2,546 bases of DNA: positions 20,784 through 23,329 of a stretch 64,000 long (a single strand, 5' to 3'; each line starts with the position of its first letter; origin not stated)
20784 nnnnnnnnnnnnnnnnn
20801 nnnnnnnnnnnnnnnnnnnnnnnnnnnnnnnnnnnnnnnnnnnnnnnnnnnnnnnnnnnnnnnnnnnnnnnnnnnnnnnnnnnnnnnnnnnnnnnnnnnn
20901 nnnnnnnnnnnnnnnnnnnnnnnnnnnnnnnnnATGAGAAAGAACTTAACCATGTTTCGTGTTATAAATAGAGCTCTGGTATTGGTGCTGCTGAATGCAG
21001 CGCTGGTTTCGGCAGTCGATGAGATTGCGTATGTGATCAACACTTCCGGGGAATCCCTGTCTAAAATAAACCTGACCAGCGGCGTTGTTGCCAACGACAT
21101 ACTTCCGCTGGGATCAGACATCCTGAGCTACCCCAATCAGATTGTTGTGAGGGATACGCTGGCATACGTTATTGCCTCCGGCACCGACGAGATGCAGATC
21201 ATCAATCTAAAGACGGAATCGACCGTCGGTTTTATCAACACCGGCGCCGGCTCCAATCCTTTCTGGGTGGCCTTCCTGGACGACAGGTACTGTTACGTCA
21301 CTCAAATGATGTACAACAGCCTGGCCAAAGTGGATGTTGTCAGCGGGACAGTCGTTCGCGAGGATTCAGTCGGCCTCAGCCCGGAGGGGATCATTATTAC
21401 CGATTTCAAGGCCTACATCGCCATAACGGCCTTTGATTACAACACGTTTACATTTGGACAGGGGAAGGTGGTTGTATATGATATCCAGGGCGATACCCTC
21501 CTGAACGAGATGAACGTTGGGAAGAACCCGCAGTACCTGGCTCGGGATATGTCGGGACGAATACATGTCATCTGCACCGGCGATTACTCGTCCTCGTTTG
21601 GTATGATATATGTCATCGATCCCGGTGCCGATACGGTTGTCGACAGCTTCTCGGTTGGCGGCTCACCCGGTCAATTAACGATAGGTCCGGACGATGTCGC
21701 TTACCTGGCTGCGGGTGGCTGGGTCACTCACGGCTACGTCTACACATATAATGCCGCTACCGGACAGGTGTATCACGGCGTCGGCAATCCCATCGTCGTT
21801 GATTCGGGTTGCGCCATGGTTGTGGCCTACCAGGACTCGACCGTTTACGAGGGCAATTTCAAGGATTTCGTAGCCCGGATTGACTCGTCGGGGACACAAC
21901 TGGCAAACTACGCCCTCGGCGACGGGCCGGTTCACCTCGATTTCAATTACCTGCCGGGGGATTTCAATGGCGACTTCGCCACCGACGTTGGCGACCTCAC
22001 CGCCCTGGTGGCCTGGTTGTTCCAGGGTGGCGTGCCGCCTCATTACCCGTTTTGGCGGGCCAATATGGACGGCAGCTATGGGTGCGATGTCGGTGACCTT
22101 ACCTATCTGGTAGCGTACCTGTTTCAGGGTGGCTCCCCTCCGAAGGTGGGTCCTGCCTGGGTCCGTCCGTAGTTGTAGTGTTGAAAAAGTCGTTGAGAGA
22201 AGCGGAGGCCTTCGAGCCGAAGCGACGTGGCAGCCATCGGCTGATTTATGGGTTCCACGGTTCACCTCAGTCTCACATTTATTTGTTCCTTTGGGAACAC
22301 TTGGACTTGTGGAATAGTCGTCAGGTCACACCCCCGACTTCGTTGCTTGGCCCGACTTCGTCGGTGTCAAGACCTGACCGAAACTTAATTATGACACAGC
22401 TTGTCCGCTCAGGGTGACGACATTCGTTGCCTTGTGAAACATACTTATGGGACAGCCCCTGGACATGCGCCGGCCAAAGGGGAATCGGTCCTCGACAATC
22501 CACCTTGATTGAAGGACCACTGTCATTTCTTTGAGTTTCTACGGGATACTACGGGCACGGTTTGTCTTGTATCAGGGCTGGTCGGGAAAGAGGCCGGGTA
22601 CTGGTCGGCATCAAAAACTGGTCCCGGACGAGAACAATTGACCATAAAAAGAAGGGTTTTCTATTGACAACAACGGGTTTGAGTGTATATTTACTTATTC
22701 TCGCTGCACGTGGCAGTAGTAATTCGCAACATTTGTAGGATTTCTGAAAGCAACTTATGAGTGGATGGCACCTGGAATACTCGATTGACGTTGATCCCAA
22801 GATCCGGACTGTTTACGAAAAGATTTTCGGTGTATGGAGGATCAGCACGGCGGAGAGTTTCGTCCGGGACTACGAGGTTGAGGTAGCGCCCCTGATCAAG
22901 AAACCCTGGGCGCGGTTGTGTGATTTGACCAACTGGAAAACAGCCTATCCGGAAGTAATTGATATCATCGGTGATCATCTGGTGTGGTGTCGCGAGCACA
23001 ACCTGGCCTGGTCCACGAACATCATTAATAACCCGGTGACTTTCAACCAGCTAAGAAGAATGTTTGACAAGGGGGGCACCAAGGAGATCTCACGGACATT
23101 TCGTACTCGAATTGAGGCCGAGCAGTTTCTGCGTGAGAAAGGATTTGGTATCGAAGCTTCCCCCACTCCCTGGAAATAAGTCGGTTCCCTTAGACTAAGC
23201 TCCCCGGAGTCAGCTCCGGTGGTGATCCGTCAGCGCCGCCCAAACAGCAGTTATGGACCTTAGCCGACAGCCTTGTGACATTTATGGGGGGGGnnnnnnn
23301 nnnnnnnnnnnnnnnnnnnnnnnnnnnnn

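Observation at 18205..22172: B12-riboswitch operon whose BtuG-like propeller carries a dockerin instead of a lipid anchor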

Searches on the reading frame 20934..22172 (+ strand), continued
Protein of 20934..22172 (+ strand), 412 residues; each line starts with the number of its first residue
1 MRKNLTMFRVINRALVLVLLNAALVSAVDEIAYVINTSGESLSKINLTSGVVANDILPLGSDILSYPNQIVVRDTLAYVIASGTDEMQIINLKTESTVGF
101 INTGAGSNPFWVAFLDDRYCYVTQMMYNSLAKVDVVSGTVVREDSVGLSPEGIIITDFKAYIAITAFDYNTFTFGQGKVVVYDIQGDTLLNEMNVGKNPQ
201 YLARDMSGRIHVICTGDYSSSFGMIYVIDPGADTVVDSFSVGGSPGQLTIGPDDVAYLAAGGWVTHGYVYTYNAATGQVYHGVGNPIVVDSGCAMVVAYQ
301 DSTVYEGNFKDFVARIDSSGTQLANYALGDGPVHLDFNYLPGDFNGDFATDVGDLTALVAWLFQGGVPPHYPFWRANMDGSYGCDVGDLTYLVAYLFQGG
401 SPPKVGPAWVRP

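Call 37: search_solved_structures(query=A1, max_evalue=0.001, show_alignments=4)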
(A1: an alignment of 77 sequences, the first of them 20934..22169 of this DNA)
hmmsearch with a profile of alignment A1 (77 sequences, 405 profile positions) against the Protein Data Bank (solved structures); distinct sequences matched with E-value up to 0.001: 21.
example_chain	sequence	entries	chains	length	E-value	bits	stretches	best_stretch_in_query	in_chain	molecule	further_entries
1l0q_A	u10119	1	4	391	2.2e-27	99.1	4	110-250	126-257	Surface layer protein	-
3bws_A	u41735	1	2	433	4.1e-11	45.5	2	171-252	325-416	protein Lp49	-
3dsm_A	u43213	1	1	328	1.7e-10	43.5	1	34-244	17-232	uncharacterized protein BACUNI_02894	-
8puj_A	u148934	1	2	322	1.8e-10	43.4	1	34-244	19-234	YncE family protein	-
8bmy_A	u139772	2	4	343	2.1e-10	43.2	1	33-244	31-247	Putative surface layer protein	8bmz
8bai_A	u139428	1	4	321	2.3e-10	43.1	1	34-244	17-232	Surface layer protein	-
8okv_B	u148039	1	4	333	2.3e-10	43.1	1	34-244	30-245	Putative surface layer protein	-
8baz_A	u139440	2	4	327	2.5e-10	42.9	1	34-244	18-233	Surface layer protein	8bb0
8p97_B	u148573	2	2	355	2.8e-10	42.8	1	34-244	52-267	Putative surface layer protein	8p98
8bmx_D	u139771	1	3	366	3.1e-10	42.7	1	33-244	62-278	YncE family protein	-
8bn0_A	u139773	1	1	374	3.2e-10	42.6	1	34-244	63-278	Putative surface layer protein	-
8ptf_A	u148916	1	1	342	2.1e-09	40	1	60-229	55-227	YncE family protein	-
8ptd_A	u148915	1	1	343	2.1e-09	39.9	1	60-229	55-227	YncE family protein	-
8blw_B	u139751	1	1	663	8.3e-09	38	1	60-237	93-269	YncE family protein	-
5c2v_B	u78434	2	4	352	3.1e-07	32.8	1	103-253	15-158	HYDRAZINE SYNTHASE BETA SUBUNIT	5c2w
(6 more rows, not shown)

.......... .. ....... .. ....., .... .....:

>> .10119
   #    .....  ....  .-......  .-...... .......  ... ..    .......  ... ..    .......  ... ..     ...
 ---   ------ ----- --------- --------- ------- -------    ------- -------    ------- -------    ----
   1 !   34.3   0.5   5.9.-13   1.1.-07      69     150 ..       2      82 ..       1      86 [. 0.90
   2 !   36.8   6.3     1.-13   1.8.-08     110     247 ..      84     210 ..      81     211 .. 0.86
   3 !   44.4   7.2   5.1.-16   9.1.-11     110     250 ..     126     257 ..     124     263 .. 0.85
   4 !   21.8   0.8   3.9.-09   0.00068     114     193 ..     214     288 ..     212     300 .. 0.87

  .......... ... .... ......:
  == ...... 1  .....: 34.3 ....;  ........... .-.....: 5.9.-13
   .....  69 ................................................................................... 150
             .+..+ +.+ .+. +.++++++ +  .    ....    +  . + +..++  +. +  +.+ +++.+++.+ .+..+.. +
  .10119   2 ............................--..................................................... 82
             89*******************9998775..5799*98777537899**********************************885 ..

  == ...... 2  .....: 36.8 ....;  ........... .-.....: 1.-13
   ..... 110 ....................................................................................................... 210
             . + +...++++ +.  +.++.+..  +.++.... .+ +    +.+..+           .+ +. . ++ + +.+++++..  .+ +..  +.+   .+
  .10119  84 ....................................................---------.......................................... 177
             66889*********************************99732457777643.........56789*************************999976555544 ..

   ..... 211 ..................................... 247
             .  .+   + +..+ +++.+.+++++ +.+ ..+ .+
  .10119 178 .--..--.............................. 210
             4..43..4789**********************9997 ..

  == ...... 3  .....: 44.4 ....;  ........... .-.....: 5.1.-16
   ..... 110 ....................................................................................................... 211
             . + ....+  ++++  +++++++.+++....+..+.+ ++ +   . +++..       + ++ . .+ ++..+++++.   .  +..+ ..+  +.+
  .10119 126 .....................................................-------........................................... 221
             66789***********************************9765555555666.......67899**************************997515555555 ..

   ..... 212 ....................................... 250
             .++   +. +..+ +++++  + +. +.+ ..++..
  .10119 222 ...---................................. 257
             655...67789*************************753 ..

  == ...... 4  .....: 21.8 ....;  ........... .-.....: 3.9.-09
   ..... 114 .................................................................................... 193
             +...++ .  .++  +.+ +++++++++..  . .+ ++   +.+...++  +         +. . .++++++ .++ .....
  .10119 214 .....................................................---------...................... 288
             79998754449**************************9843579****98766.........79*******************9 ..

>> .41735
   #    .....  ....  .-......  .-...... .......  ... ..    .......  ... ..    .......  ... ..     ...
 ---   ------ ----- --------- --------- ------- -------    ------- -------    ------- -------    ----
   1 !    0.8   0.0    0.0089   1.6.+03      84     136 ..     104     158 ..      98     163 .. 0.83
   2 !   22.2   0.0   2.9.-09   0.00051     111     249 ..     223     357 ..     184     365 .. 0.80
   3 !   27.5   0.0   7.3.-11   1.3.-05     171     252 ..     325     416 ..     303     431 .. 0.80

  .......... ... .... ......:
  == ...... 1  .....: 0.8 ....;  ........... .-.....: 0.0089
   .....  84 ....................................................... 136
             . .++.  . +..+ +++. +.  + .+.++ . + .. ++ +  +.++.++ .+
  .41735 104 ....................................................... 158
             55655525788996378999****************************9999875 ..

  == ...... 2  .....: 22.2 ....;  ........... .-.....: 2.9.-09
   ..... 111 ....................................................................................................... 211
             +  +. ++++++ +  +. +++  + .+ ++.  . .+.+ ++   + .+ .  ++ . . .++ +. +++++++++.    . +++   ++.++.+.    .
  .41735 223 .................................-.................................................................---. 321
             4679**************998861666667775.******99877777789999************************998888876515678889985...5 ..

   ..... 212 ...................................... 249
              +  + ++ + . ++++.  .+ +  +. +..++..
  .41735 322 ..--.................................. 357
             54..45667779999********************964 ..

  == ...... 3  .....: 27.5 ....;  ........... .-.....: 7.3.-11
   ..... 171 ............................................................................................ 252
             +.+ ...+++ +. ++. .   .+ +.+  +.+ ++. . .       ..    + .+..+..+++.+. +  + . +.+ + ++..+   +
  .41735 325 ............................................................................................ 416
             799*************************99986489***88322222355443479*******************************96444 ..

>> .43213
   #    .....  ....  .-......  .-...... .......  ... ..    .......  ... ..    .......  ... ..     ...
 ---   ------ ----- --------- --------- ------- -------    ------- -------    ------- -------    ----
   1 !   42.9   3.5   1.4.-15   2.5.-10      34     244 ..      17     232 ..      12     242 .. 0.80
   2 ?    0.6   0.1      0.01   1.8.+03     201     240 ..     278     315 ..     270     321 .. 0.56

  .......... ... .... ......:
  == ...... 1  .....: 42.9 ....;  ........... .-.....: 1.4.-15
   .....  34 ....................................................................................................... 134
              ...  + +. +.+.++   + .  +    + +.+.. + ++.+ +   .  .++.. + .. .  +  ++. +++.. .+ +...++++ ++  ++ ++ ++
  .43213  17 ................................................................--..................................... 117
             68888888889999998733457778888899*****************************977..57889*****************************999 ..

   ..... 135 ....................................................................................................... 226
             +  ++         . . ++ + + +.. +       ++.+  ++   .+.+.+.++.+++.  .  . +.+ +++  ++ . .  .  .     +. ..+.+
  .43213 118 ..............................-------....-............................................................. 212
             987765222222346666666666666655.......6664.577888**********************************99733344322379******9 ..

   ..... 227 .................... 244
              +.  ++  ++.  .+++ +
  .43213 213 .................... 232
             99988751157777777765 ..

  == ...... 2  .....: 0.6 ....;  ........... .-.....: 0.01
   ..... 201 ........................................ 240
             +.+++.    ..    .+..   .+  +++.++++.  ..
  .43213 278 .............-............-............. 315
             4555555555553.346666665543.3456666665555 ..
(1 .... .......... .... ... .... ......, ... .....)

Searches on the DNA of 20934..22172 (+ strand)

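Call 19: search_rna_families(sources=[L021, L023, L025], threshold=gathering)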
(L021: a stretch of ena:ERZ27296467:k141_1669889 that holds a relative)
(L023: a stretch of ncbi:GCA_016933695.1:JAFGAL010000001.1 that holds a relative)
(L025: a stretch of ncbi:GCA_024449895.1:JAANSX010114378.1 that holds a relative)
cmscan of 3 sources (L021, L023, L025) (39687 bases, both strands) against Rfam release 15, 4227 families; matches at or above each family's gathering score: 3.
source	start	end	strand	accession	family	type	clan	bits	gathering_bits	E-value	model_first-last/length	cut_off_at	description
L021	3322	3507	+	RF00174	Cobalamin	Cis-reg; riboswitch;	CL00101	118.6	31.5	2.4e-29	1-189/189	no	Cobalamin riboswitch aptamer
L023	3384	3572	+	RF00174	Cobalamin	Cis-reg; riboswitch;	CL00101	115.6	31.5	1.8e-28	1-189/189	no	Cobalamin riboswitch aptamer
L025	3431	3616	+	RF00174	Cobalamin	Cis-reg; riboswitch;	CL00101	108.2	31.5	2.4e-26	1-189/189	no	Cobalamin riboswitch aptamer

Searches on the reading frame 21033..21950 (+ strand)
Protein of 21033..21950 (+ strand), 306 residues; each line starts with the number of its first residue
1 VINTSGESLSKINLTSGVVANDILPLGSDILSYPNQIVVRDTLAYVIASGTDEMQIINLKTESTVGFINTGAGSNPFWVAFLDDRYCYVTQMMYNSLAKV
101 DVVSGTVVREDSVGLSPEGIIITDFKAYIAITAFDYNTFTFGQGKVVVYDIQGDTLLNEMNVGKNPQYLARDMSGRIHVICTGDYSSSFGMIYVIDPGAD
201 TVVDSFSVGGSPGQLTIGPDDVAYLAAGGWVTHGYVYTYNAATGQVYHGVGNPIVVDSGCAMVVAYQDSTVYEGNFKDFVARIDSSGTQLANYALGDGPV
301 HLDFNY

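Call 5: search_protein_families(library=pfam, proteins=[window:21033-21950:+], max_evalue=10)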
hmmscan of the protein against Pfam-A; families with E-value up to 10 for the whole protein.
window:21033-21950:+ (306 aa): 1 family
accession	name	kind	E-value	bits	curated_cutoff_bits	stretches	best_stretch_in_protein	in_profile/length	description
PF21783.3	YNCE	-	4.3e-05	23.4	27.1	1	47-167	215-329/339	YNCE-like beta-propeller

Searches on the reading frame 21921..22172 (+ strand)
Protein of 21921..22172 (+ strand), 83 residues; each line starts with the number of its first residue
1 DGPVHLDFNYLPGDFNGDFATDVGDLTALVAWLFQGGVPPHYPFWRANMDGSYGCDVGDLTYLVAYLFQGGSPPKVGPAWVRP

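Call 5: search_protein_families(library=pfam, proteins=[window:21921-22172:+], max_evalue=10)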
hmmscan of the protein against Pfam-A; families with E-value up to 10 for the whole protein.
window:21921-22172:+ (83 aa): 1 family
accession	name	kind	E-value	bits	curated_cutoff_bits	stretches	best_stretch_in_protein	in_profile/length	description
PF20552.4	HTH_62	-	0.13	12.7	27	0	53-80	31-58/72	Recombinase-like helix-turn-helix domain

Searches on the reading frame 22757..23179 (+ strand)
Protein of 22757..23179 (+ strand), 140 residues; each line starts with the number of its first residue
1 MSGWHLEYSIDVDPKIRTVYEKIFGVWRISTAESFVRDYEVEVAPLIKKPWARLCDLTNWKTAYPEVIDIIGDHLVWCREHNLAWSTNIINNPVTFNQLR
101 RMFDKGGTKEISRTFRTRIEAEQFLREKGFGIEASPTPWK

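Call 3: search_protein_families(library=pfam, proteins=[window:22757-23179:+], max_evalue=0.1)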
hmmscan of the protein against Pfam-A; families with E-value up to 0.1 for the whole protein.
window:22757-23179:+ (140 aa): 0 families

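Call 81: search_solved_structures(query=window:22757-23176:+, max_evalue=1)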
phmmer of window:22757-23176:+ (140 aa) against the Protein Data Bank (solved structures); distinct sequences matched with E-value up to 1: 1.
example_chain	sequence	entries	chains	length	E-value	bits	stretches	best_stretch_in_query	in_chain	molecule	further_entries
7fh0_A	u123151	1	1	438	0.65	13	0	83-119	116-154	Spike protein S1,Spike protein S1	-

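Call 82: search_protein_families(library=ncbifam, proteins=[window:22757-23176:+], max_evalue=0.1)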
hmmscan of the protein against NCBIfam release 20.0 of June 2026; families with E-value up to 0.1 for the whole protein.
window:22757-23176:+ (140 aa): 0 families
